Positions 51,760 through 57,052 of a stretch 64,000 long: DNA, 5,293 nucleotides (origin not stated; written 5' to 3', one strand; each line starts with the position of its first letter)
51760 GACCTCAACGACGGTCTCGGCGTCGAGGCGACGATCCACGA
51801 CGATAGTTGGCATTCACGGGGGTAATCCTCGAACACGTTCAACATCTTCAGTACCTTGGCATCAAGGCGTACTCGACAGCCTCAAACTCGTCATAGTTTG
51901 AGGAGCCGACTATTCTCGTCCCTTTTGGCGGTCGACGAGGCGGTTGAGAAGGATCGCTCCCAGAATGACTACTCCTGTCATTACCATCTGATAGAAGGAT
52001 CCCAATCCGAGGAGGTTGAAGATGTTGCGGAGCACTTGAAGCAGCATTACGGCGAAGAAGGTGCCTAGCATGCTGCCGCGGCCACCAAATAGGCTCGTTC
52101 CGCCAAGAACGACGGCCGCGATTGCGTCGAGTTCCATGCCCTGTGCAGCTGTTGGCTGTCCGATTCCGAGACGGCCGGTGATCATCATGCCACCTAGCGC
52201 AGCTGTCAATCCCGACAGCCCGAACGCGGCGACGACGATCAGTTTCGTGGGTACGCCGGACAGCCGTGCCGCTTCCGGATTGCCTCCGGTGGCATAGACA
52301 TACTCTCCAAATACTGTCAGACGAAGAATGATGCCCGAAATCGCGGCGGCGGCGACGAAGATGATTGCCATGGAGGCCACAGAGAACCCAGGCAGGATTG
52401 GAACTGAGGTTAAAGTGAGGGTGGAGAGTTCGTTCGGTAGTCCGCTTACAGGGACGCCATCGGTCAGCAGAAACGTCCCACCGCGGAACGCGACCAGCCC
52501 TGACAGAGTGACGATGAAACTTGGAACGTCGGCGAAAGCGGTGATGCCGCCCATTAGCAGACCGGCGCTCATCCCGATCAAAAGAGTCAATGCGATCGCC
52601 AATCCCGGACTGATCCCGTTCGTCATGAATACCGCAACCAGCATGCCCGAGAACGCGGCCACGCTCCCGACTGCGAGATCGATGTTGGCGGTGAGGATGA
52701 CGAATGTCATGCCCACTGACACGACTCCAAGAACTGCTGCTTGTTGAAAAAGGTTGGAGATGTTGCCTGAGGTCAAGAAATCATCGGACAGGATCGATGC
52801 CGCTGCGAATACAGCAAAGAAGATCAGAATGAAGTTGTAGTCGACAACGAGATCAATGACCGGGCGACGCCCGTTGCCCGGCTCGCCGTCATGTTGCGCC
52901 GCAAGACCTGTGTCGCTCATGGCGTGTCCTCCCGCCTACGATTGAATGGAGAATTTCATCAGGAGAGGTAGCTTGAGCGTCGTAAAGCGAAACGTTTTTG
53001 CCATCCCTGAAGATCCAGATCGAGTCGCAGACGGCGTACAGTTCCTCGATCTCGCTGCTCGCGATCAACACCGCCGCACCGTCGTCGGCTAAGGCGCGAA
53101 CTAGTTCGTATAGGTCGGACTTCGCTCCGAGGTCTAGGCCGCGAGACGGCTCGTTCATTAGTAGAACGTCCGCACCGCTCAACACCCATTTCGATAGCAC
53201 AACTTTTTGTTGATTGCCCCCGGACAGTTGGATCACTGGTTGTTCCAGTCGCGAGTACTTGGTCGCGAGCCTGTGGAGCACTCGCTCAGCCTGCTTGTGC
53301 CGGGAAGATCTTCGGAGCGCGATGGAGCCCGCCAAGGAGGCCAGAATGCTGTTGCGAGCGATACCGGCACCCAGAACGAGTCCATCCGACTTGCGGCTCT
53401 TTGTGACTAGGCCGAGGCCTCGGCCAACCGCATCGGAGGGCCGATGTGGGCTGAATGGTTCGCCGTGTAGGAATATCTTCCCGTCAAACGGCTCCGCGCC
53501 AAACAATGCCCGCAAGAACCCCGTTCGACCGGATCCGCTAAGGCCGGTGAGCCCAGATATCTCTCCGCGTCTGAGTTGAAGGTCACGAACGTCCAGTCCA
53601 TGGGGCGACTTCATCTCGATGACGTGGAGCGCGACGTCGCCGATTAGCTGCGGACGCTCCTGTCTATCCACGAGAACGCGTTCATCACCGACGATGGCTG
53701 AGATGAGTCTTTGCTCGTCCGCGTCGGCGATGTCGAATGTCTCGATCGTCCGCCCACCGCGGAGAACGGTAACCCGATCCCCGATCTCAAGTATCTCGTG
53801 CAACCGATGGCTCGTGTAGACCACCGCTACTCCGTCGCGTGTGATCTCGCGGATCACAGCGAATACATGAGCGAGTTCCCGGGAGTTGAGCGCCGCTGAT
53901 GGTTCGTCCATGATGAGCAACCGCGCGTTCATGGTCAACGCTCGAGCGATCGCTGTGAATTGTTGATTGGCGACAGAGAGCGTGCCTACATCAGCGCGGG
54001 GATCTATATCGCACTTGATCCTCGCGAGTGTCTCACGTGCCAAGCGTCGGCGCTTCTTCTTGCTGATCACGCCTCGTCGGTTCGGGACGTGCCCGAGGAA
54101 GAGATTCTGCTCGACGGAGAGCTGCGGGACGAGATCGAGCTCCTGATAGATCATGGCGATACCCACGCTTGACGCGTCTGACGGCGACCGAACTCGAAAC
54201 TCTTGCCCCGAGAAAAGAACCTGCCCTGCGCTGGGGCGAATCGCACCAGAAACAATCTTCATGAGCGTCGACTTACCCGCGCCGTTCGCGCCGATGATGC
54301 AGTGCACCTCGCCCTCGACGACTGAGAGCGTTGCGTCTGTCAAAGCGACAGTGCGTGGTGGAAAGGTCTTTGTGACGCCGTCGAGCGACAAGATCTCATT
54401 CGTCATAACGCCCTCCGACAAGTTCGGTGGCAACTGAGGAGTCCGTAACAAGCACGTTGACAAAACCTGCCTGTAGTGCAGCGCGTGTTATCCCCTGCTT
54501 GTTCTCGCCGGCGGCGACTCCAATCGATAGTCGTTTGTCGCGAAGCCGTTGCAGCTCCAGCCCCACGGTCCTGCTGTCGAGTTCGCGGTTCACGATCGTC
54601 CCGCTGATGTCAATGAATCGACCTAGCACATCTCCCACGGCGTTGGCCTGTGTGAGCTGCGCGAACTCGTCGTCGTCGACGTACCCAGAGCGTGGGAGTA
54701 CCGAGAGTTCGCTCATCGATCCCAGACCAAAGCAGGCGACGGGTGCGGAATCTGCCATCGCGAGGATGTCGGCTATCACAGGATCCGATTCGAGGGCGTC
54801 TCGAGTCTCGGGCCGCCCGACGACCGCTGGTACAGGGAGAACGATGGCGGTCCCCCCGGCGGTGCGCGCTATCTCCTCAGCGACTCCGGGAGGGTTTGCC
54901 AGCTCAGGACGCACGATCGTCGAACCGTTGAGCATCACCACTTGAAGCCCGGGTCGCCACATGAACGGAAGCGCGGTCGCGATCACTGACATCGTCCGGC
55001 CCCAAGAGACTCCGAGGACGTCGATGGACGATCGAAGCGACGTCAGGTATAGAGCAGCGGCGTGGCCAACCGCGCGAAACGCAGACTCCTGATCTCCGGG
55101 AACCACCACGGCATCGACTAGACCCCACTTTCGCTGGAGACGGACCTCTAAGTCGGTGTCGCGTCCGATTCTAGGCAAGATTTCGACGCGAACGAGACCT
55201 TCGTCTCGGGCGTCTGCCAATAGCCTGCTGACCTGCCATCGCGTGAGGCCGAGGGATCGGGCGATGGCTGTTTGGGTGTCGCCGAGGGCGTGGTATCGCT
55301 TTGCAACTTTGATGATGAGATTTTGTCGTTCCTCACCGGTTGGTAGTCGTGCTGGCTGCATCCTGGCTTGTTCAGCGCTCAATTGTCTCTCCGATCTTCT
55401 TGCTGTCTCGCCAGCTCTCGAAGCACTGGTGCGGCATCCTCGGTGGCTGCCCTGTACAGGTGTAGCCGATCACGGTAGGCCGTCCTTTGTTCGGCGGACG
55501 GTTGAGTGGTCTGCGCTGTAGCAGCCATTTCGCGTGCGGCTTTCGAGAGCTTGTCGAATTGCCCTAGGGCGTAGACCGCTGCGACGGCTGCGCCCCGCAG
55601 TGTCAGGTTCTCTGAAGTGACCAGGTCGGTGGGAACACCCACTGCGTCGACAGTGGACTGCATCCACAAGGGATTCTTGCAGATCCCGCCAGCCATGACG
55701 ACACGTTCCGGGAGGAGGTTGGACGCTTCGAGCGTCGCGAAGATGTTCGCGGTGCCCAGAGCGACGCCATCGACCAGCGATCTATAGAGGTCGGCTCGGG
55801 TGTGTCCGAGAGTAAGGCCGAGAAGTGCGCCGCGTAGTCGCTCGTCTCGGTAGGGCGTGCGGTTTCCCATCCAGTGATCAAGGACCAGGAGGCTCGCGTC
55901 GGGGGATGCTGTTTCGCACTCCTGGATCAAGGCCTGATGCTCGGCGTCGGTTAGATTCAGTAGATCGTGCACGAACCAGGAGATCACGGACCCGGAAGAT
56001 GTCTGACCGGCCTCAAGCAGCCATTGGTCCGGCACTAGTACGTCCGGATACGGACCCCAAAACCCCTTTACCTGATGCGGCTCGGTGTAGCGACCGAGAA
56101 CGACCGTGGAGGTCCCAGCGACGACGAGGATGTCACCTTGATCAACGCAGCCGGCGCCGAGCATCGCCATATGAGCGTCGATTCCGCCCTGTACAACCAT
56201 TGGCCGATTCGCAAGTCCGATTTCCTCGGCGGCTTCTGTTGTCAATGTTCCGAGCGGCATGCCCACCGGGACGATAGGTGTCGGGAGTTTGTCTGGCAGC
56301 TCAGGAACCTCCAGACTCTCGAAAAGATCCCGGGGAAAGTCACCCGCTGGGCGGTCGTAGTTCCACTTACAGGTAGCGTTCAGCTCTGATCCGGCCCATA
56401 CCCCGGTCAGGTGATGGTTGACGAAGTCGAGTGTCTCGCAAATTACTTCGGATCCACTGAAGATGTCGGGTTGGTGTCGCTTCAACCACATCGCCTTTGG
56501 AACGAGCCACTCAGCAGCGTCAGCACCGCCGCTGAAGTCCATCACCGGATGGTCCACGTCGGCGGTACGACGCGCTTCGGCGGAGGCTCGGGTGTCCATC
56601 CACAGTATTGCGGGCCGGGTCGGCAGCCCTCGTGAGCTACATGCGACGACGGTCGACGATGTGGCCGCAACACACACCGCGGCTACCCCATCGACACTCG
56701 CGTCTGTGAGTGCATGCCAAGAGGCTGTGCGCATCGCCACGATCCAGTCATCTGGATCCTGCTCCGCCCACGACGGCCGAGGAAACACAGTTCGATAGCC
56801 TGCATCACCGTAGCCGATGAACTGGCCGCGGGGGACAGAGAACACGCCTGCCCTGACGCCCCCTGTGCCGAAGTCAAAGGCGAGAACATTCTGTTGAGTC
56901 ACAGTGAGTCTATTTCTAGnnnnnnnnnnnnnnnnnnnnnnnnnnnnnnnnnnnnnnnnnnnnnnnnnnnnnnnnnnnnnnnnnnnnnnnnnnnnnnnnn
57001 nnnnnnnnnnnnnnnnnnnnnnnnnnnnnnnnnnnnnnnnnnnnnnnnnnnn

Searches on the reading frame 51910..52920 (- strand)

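Call 32: search_protein_families(library=pfam, proteins=[window:51910-52920:-], max_evalue=0.001)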
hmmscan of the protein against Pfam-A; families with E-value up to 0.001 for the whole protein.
window:51910-52920:- (336 aa): 1 family
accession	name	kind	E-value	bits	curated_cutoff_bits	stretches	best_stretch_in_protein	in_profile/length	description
PF02653.21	BPD_transp_2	-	1.6e-32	113.2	26.8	1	53-321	1-267/269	Branched-chain amino acid transport system / permease component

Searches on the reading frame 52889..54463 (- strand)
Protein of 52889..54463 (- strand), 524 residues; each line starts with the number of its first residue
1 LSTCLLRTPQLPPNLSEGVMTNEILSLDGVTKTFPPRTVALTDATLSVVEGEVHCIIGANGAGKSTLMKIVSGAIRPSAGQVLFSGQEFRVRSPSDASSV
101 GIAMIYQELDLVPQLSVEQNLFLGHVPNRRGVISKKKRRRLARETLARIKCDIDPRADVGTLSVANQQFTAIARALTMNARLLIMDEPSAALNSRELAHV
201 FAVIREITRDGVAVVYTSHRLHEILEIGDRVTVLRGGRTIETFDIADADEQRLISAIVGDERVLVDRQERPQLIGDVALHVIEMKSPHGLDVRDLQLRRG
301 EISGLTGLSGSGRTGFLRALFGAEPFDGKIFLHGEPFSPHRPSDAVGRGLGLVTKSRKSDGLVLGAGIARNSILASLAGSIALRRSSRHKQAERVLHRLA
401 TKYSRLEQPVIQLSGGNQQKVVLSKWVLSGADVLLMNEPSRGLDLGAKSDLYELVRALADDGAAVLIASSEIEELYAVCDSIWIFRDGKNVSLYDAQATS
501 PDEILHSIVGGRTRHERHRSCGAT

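Call 32: search_protein_families(library=pfam, proteins=[window:52889-54463:-], max_evalue=0.001)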
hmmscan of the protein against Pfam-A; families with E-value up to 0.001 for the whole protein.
window:52889-54463:- (524 aa): 4 families
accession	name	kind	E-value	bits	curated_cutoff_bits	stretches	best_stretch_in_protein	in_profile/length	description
PF00005.33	ABC_tran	-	9.1e-44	149.8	25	2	41-189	1-136/137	ABC transporter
PF13304.12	AAA_21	-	2.3e-12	48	27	1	53-95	1-42/304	AAA domain, putative AbiEii toxin, Type IV TA system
PF13555.12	AAA_29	-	7.5e-05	22.8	27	0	51-68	23-39/61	P-loop containing region of AAA domain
PF13604.12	AAA_30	-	0.00097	19.4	27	0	52-83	19-50/191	AAA domain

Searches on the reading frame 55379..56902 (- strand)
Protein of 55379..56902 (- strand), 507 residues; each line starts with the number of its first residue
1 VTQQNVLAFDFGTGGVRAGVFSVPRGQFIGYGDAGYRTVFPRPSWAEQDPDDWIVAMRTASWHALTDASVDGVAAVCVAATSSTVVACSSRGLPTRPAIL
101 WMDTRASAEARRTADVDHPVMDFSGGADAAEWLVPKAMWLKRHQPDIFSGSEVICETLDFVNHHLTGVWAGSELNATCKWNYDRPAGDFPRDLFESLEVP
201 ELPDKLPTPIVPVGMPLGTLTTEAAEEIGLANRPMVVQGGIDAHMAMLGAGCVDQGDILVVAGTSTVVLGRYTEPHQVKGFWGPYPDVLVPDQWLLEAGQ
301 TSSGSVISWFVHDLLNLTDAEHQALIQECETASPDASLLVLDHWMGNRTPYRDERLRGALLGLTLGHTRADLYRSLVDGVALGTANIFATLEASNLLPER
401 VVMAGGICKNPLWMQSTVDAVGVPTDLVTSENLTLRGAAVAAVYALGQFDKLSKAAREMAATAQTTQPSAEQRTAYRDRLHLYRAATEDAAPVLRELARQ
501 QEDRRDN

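Call 32: search_protein_families(library=pfam, proteins=[window:55379-56902:-], max_evalue=0.001)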
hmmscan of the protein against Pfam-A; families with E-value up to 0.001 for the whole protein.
window:55379-56902:- (507 aa): 2 families
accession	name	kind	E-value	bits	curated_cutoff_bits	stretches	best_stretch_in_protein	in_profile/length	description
PF02782.22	FGGY_C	-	1.3e-41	143.1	27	1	260-445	3-197/198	FGGY family of carbohydrate kinases, C-terminal domain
PF00370.27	FGGY_N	-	9.2e-27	94.6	28.8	1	6-249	2-245/245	FGGY family of carbohydrate kinases, N-terminal domain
